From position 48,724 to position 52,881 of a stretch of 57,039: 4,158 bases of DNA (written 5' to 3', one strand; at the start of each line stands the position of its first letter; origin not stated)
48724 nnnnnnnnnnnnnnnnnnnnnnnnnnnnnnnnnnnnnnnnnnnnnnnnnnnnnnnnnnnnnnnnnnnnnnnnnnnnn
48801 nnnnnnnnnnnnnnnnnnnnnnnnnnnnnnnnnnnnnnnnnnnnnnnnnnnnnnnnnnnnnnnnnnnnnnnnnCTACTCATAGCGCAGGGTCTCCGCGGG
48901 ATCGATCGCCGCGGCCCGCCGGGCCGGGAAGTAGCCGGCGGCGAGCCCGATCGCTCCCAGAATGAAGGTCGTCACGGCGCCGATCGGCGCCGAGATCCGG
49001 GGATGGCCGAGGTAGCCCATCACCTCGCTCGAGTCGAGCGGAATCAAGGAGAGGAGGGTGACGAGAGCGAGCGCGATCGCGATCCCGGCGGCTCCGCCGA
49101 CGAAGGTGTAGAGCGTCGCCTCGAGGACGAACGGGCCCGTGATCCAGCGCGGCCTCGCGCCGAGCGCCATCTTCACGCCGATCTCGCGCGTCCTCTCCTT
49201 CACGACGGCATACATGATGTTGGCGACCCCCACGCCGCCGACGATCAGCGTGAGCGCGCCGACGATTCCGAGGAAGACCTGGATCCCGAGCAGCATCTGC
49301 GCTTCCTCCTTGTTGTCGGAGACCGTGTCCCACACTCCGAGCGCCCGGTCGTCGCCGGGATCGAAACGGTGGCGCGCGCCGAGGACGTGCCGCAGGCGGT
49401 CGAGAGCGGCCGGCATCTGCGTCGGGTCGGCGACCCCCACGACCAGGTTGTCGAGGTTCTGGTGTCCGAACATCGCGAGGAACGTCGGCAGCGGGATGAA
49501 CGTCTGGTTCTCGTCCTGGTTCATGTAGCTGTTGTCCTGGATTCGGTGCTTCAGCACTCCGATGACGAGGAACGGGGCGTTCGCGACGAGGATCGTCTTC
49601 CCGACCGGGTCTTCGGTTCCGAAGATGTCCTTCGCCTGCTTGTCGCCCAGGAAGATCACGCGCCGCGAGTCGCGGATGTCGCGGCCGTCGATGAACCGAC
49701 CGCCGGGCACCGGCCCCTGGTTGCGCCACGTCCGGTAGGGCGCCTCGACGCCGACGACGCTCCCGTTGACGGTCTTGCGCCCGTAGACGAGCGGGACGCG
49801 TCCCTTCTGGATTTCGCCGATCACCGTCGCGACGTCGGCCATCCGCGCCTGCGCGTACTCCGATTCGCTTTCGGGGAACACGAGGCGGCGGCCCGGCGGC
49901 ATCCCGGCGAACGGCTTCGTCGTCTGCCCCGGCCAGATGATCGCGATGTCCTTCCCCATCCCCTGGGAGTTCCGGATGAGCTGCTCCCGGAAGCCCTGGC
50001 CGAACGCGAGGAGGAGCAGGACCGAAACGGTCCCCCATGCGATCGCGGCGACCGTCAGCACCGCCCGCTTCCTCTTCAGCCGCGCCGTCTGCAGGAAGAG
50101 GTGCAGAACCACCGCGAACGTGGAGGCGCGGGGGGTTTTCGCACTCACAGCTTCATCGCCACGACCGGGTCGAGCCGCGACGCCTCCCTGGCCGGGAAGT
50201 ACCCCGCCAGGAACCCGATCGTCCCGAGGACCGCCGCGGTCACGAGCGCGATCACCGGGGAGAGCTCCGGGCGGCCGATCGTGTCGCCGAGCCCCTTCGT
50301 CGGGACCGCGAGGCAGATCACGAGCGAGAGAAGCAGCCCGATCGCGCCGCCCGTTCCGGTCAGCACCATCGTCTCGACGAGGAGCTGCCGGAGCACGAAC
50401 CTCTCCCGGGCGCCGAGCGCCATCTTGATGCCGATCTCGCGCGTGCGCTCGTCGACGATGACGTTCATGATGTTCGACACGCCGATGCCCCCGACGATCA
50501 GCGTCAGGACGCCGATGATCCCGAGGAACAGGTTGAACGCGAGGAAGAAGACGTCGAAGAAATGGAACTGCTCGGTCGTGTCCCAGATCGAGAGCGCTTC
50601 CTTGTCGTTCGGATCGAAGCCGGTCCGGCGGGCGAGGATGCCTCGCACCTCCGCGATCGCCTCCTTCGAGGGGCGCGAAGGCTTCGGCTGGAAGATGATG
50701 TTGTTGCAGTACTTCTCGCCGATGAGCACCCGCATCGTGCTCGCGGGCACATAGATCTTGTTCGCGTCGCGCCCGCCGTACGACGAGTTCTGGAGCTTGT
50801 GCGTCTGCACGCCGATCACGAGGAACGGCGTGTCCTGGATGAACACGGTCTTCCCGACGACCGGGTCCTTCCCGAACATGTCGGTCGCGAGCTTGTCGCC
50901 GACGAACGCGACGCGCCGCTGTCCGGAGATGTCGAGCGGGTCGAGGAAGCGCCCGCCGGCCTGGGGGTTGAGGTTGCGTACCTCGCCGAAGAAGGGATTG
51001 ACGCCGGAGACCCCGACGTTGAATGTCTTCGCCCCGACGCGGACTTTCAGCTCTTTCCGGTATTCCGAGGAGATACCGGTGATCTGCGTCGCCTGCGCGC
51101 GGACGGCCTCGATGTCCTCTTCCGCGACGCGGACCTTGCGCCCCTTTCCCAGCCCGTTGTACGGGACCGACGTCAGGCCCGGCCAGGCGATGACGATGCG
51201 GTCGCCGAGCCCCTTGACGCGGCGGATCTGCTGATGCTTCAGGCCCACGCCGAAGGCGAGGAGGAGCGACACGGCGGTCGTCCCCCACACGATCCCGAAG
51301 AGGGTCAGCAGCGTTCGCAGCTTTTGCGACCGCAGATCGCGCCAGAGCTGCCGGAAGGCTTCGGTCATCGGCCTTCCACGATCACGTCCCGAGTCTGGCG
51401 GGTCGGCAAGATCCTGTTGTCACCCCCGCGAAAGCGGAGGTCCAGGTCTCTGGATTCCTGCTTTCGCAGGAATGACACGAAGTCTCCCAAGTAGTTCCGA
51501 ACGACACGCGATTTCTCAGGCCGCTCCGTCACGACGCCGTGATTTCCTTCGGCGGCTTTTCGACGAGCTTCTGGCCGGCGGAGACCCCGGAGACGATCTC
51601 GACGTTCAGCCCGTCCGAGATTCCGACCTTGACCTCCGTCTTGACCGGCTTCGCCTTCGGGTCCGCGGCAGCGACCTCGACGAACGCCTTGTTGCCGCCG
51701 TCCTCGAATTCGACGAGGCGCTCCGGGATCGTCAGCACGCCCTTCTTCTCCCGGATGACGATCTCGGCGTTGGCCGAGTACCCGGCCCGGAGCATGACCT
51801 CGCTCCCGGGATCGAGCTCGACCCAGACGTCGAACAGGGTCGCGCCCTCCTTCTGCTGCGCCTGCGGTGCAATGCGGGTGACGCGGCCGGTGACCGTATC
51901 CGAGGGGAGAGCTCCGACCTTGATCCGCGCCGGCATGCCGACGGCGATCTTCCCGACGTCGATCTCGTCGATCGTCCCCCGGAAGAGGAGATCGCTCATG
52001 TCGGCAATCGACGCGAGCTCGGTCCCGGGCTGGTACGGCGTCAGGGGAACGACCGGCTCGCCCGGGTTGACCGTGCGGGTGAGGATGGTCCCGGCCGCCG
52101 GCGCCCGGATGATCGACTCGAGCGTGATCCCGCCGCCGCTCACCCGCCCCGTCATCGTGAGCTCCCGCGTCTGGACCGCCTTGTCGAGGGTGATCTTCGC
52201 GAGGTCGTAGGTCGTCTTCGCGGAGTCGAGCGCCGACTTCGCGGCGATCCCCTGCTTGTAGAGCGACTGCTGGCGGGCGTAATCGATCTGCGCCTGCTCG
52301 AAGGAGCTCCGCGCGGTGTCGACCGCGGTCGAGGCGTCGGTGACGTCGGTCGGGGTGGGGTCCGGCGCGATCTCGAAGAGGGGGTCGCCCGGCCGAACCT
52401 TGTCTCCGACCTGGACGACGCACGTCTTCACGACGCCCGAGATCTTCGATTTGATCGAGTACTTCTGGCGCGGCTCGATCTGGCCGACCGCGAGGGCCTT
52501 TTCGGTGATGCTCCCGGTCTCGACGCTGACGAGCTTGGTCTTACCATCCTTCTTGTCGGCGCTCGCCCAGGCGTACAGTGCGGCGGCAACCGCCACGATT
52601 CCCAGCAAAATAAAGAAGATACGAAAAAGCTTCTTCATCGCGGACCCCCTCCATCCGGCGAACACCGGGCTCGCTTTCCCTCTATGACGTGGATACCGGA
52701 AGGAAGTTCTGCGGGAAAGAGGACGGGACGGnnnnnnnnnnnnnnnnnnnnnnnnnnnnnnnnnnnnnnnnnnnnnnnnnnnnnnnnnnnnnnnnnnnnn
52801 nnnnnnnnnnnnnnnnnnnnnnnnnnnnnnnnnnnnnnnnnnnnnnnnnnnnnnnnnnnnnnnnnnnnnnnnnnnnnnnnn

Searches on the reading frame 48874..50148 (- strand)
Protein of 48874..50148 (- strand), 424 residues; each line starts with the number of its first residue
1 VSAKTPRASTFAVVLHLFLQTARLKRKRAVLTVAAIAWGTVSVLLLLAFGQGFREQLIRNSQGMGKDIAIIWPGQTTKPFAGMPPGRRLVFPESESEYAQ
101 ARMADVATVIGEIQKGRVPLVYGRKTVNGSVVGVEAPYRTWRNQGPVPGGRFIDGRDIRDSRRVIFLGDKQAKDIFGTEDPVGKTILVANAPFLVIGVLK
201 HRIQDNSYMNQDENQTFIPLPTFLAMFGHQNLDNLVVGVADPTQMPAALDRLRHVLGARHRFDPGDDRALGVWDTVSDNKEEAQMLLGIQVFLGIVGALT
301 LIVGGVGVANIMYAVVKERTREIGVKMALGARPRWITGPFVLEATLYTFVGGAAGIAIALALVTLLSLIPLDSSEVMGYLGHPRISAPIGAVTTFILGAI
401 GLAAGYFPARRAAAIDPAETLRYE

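Call 18: search_protein_families(library=pfam, proteins=[window:48874-50148:-], max_evalue=0.001)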
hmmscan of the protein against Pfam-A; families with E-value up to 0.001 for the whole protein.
window:48874-50148:- (424 aa): 2 families
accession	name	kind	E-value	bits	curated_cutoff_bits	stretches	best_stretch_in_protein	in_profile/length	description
PF12704.14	MacB_PCD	-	6.6e-30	105.4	27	1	30-254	2-206/207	MacB-like periplasmic core domain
PF02687.27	FtsX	-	2.4e-15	57.1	25.5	1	295-417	2-120/120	FtsX-like permease C-terminal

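Call 30: search_protein_families(library=ncbifam, proteins=[window:48874-50148:-], max_evalue=0.01)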
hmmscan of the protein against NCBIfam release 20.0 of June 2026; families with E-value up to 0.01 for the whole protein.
window:48874-50148:- (424 aa): 9 families
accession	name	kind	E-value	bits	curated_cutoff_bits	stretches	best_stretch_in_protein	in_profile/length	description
NF007826.0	PRK10535.1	equivalog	7.3e-41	140.1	966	1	10-422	253-646/648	macrolide ABC transporter ATP-binding protein/permease MacB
TIGR03434.1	ADOP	subfamily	6.8e-34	117.1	622.3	1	146-424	543-803/803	ADOP family duplicated permease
TIGR02212.1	lolCE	equivalog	3.1e-06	26.4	362.45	1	297-424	270-411/411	lipoprotein-releasing ABC transporter permease subunit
NF008076.0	PRK10814.1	exception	0.00011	21.4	473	1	292-424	266-399/399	lipoprotein-releasing ABC transporter permease subunit LolC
NF008357.0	PRK11146.1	exception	0.00033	19.6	439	1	288-421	264-411/414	lipoprotein-releasing ABC transporter permease subunit LolE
NF038346.1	FtsX_actino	exception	0.0004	19.9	250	1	284-365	174-255/308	permease-like cell division protein FtsX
TIGR01185.1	devC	equivalog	0.0026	16.8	290.35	0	291-364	259-332/380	ABC transporter permease DevC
TIGR00439.2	FtsX_Gneg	equivalog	0.0039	16.4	255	1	309-367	186-244/292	permease-like cell division protein FtsX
NF038347.1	FtsX_Gpos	exception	0.0063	15.9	225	1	298-360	175-238/296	permease-like cell division protein FtsX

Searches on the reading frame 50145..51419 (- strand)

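Call 18: search_protein_families(library=pfam, proteins=[window:50145-51419:-], max_evalue=0.001)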
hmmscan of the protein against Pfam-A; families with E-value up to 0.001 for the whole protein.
window:50145-51419:- (424 aa): 2 families
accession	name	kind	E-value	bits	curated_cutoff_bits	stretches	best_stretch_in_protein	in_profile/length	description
PF12704.14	MacB_PCD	-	2.9e-32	113.1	27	1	36-259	1-205/207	MacB-like periplasmic core domain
PF02687.27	FtsX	-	4.3e-15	56.3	25.5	1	301-418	2-120/120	FtsX-like permease C-terminal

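Call 30: search_protein_families(library=ncbifam, proteins=[window:50145-51419:-], max_evalue=0.01)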
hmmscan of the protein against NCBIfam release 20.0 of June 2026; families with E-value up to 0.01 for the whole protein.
window:50145-51419:- (424 aa): 6 families
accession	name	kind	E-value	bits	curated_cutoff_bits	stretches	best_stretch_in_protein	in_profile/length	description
NF007826.0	PRK10535.1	equivalog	3.3e-58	197.5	966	1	18-422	254-645/648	macrolide ABC transporter ATP-binding protein/permease MacB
TIGR03434.1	ADOP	subfamily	2.1e-33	115.4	622.3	2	297-423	679-801/803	ADOP family duplicated permease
TIGR00439.2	FtsX_Gneg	equivalog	5.1e-05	22.6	255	1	242-372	120-243/292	permease-like cell division protein FtsX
NF008357.0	PRK11146.1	exception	0.00025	20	439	0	274-419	249-408/414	lipoprotein-releasing ABC transporter permease subunit LolE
TIGR02212.1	lolCE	equivalog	0.0015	17.6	362.45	0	291-422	258-408/411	lipoprotein-releasing ABC transporter permease subunit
TIGR02213.1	lolE_release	exception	0.0071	15.2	540.35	0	279-393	251-365/411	lipoprotein-releasing ABC transporter permease subunit LolE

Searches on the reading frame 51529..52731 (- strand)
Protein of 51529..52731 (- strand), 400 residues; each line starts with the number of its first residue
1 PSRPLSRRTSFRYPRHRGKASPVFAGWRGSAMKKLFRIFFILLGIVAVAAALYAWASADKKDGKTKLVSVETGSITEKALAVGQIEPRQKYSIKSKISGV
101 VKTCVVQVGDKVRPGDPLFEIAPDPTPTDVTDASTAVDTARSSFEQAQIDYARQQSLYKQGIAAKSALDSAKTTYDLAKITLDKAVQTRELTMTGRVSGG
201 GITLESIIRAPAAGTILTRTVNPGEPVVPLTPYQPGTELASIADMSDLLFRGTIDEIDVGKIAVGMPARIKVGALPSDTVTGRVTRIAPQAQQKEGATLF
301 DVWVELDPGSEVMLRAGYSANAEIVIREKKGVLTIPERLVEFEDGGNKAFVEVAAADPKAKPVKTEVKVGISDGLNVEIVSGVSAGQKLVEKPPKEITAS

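Call 18: search_protein_families(library=pfam, proteins=[window:51529-52731:-], max_evalue=0.001)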
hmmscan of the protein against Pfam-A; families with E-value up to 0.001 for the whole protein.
window:51529-52731:- (400 aa): 5 families
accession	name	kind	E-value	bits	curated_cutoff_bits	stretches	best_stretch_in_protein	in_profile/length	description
PF16576.10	HlyD_D23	-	1.8e-18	67.1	30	2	200-294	103-191/214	Barrel-sandwich domain of CusB or HlyD membrane-fusion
PF13437.12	HlyD_3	-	5.3e-18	66.2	22.2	1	208-310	2-99/106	HlyD family secretion protein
PF13533.13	Biotin_lipoyl_2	-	2.5e-05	24.4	29.8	1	93-121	3-31/32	Biotin-lipoyl like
PF00364.28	Biotin_lipoyl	-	0.00049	20.3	22.1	0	92-121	44-73/73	Biotin-requiring enzyme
PF02321.23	OEP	-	0.00073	19.8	22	1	130-193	116-179/187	Outer membrane efflux protein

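Call 30: search_protein_families(library=ncbifam, proteins=[window:51529-52731:-], max_evalue=0.01)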
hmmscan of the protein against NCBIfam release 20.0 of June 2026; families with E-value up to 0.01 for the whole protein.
window:51529-52731:- (400 aa): 19 families
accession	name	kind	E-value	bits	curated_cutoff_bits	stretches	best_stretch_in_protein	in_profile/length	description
TIGR01730.1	RND_mfp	subfamily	1.2e-40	139.5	94.9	1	66-393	2-309/322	efflux RND transporter periplasmic adaptor subunit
NF008606.0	PRK11578.1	equivalog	2.6e-29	102.5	342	1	34-390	6-361/371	macrolide transporter subunit MacA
TIGR00999.1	8a0102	subfamily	3.1e-26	92.1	319.3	1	109-390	1-263/271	CzcB/NccB family metal efflux transporter periplasmic adaptor subunit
TIGR00998.1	8a0101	subfamily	1.8e-15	56.7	390.8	2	130-188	110-168/334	EmrA/EmrK family multidrug efflux transporter periplasmic adaptor subunit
TIGR01843.1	type_I_hlyD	subfamily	2.3e-13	49.9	208.65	2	206-327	271-399/422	HlyD family type I secretion periplasmic adaptor subunit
NF007785.0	PRK10476.1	equivalog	7.4e-12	44.7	376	1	93-182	51-137/347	multidrug transporter subunit MdtN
NF002939.0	PRK03598.1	equivalog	1.3e-10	41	393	2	127-195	107-175/332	secretion protein HlyD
NF007362.0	PRK09859.1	equivalog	7.9e-10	38.4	738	1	63-184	34-157/385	multidrug transporter subunit MdtE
TIGR02971.1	heterocyst_DevB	subfamily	1.4e-09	37.8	129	1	206-294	205-285/327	ABC exporter membrane fusion protein, DevB family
NF008589.1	PRK11556.1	equivalog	3.5e-09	36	391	1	81-177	75-171/392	MdtA/MuxA family multidrug efflux RND transporter periplasmic adaptor subunit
NF038010.1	ABC_adapt_DarC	equivalog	4.5e-09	35.5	450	1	208-395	233-406/417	darobactin export ABC transporter periplasmic adaptor subunit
NF033138.2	RND-peri-MexC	equivalog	1.5e-08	34.2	625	1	64-388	37-354/375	MexC family multidrug efflux RND transporter periplasmic adaptor subunit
NF045680.1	DiMtlExpIhpB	equivalog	3.2e-08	32.9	450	1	208-390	140-307/326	divalent metal ion exporter adaptor subunit IhpB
NF045904.1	RND-peri-MexE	equivalog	7.5e-08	31.7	714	1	34-185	6-165/390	multidrug efflux RND transporter periplasmic adaptor subunit MexE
NF007132.1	PRK09578.1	equivalog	2.1e-06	26.8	512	1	36-173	10-148/396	MexX/AxyX family multidrug efflux RND transporter periplasmic adaptor subunit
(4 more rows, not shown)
